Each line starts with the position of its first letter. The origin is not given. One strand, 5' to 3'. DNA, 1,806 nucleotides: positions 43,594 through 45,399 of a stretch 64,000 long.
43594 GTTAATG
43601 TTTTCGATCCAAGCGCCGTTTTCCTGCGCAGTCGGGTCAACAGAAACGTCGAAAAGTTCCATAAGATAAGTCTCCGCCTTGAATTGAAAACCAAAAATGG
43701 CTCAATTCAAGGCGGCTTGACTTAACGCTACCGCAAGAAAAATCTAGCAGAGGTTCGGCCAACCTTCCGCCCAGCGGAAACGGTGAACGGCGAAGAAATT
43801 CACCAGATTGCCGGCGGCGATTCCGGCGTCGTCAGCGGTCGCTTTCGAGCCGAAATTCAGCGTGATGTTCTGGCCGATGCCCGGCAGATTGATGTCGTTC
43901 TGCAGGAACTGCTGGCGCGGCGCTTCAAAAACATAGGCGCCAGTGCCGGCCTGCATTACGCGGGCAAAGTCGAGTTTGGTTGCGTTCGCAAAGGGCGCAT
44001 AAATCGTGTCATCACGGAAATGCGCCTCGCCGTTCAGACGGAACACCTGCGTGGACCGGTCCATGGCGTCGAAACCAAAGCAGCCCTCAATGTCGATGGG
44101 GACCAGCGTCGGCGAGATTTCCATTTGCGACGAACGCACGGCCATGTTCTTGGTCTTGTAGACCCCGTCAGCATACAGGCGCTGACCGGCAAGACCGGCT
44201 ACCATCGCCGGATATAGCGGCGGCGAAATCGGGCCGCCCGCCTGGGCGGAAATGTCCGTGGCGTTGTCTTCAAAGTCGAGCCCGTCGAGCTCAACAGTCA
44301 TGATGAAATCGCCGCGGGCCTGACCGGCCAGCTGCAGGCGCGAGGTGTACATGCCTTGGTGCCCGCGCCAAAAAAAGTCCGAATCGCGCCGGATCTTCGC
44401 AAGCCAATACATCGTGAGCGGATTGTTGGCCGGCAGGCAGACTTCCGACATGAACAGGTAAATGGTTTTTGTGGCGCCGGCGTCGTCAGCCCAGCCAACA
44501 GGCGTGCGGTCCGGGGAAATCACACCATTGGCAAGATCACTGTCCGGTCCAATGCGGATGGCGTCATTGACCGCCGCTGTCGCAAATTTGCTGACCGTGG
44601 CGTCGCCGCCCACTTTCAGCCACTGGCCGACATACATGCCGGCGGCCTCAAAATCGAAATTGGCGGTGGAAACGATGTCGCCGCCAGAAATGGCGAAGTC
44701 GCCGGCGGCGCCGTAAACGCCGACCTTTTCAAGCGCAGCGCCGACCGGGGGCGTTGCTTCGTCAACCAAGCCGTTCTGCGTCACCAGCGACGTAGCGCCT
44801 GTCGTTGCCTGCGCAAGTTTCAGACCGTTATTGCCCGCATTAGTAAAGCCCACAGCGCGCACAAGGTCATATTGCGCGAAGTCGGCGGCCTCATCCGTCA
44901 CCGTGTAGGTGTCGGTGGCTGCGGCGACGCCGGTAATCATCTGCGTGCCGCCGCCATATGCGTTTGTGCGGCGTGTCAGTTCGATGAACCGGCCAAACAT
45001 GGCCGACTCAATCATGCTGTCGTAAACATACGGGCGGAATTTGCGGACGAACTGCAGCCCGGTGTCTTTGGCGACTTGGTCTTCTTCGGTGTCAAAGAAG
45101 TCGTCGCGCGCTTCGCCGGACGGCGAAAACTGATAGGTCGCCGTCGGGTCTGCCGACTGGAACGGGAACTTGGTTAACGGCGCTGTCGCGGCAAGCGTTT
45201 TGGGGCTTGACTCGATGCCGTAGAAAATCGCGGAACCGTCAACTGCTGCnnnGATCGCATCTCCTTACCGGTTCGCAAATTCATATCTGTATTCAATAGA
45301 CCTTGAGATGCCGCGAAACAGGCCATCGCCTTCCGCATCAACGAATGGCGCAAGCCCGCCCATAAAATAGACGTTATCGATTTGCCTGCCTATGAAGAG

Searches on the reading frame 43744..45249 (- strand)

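Call 8: search_protein_families(library=phrogs, proteins=[window:43744-45249:-], max_evalue=0.00001)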
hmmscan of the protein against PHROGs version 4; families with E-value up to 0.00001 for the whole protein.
window:43744-45249:- (501 aa): 1 family
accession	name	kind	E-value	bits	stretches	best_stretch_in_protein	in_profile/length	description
phrog_290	-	tail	2.1e-14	54.7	1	8-486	21-333/411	minor tail protein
